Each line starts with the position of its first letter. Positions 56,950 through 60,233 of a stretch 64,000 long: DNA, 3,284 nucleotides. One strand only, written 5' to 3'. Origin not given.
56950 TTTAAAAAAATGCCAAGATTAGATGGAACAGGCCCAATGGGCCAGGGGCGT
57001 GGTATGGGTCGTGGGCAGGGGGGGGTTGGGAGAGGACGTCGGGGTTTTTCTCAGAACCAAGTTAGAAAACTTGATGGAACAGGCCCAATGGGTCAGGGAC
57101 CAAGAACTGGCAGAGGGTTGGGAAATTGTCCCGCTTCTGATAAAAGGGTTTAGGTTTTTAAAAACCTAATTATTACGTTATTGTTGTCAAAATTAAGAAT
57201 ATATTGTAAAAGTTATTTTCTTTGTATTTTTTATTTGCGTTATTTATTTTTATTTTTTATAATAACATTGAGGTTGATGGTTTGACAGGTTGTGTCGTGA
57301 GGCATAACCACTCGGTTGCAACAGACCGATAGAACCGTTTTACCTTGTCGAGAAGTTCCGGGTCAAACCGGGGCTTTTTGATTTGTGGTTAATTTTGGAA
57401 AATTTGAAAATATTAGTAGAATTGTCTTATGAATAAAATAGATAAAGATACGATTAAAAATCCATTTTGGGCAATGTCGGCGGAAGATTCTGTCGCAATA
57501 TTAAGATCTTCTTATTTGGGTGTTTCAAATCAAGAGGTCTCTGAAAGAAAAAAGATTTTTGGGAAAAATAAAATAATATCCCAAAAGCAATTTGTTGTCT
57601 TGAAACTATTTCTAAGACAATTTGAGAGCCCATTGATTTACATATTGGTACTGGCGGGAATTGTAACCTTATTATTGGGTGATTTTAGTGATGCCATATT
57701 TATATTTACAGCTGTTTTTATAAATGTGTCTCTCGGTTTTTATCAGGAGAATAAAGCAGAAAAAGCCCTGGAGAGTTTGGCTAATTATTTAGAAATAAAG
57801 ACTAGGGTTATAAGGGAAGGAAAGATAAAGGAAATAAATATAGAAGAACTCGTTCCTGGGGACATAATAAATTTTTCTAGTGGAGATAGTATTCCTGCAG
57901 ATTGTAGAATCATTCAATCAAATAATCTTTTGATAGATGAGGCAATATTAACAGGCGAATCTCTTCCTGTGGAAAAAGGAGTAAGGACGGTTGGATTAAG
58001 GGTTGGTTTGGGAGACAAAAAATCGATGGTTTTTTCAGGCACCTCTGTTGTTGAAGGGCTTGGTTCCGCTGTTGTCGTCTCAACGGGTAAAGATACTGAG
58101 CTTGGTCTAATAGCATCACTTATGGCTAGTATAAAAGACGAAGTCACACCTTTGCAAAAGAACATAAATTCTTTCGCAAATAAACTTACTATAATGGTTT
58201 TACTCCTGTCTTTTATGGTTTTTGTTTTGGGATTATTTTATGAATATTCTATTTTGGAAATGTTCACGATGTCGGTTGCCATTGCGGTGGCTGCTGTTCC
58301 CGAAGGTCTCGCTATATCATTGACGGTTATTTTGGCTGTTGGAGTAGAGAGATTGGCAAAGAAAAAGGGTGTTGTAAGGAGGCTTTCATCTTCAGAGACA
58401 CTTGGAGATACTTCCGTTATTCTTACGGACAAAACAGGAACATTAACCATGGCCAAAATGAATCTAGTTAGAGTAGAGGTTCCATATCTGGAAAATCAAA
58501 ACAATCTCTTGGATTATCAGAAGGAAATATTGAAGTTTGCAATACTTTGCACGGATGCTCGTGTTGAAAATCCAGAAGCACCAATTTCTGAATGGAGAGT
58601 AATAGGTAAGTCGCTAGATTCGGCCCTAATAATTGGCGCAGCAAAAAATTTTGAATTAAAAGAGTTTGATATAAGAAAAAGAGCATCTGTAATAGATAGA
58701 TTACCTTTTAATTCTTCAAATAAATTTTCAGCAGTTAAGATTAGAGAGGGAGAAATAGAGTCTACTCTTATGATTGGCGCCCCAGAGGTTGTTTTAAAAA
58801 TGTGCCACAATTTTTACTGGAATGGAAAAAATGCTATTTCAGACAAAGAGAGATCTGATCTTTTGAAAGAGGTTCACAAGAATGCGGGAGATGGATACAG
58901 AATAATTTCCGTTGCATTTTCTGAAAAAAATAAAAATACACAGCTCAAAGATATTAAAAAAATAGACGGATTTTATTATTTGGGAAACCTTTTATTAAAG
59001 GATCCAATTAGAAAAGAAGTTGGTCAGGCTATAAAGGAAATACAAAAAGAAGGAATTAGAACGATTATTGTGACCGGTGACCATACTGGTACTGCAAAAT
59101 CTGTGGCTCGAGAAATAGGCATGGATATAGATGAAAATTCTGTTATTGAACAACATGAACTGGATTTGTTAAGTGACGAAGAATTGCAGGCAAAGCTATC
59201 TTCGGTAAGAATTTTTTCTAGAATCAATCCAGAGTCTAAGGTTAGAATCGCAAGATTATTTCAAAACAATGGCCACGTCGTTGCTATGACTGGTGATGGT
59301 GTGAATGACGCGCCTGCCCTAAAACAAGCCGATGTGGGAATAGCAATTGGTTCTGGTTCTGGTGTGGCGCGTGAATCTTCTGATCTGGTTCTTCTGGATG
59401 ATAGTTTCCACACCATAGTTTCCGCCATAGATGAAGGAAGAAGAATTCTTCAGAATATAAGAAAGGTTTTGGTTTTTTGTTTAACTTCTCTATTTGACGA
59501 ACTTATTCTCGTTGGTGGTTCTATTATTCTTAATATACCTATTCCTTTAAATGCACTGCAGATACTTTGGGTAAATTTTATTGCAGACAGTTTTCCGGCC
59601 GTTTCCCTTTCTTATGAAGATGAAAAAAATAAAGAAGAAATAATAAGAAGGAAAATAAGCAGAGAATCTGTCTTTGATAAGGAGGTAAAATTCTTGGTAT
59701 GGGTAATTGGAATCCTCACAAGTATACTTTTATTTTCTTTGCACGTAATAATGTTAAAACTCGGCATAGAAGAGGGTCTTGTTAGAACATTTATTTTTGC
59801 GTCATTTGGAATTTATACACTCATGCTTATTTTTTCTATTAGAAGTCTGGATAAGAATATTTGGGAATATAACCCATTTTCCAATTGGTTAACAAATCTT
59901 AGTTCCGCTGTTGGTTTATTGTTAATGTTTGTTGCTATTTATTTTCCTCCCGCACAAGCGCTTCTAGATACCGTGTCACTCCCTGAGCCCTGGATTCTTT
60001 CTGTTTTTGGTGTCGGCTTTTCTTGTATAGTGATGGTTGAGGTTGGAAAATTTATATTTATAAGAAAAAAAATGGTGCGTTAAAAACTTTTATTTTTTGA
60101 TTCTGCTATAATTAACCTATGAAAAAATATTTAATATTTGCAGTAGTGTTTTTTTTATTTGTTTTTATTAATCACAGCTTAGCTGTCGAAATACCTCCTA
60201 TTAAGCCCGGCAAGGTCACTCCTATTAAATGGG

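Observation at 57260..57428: Structured leader with attenuator hairpin upstream of the P-type ATPase: candidate metal-sensing riboswitch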

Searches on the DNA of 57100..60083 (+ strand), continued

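Call 73: search_with_rna_model(model_id=R1, sources=[L148], max_evalue=1)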
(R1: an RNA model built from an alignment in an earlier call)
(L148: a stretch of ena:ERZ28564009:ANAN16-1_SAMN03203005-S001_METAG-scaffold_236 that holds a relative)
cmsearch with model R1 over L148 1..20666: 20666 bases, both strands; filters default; matches with E-value up to 1: 0.
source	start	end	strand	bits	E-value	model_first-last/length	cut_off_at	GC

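Call 74: search_dna_similar(query=window:57236-57392:+, collection=phages, mode=distant, max_evalue=0.01, max_rows=5)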
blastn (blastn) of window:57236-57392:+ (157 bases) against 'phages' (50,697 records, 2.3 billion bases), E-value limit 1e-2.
No match.

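Call 75: search_dna_similar(query=window:57236-57392:+, collection=plasmids, mode=distant, max_evalue=0.01, max_rows=5)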
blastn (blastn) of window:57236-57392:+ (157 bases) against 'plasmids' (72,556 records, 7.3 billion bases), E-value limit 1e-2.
No match.
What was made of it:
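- Tried and rejected: Phage and plasmid collections: no blastn match (calls 74, 75).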

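Call 84: build_rna_model(alignment_id=A4, structure=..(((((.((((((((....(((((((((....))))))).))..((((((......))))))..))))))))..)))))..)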
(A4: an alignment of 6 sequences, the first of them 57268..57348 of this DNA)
Model R2 built from alignment A4 (6 sequences, 82 columns); structure: as given.
model positions 81; base pairs 28; branch points 1; effective number of sequences 1.2; information 0.7 bits per position. Calibrated on 0.2 Mb of random sequence (short: E-values are rough).
structure used (alignment columns):
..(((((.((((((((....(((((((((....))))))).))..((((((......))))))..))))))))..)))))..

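Call 85: search_with_rna_model(model_id=R2, sources=[window, L001, L002, L003, L004, L005, L006, L127, L129, L130, L131, L132, L135, L136, L137, L140, L148], max_evalue=10)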
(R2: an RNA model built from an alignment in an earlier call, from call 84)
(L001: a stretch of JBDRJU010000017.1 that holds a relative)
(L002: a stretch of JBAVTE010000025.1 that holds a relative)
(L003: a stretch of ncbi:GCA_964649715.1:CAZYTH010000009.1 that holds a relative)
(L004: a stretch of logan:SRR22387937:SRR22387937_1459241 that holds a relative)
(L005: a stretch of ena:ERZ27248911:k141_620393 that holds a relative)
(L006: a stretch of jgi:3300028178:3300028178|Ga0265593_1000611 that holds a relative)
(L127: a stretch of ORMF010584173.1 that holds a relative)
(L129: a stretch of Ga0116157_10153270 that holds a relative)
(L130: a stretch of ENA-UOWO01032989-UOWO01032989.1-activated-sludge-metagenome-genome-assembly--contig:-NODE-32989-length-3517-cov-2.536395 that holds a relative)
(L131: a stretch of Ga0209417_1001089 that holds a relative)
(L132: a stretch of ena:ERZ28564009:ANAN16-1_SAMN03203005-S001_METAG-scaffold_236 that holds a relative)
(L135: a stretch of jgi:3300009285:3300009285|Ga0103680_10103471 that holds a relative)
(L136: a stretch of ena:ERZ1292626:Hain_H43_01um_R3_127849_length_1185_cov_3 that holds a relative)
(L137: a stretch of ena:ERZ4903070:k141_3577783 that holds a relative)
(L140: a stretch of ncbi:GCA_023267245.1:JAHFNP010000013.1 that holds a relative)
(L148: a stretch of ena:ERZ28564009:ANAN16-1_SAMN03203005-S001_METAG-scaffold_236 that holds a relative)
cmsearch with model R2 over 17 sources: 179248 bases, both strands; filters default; matches with E-value up to 10: 8.
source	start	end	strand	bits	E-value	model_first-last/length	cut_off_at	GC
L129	891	971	+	103.8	5.5e-23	1-81/81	no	0.46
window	57268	57348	+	102.4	1.2e-22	1-81/81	no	0.47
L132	6840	6920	+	102.4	1.2e-22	1-81/81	no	0.47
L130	3120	3200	+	99.7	6e-22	1-81/81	no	0.49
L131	6172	6252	-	99.5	6.5e-22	1-81/81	no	0.46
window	63354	63435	-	95.8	5.5e-21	1-81/81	no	0.4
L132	12926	13007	-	95.8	5.5e-21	1-81/81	no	0.4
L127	3663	3742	+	88.3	4e-19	1-81/81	no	0.45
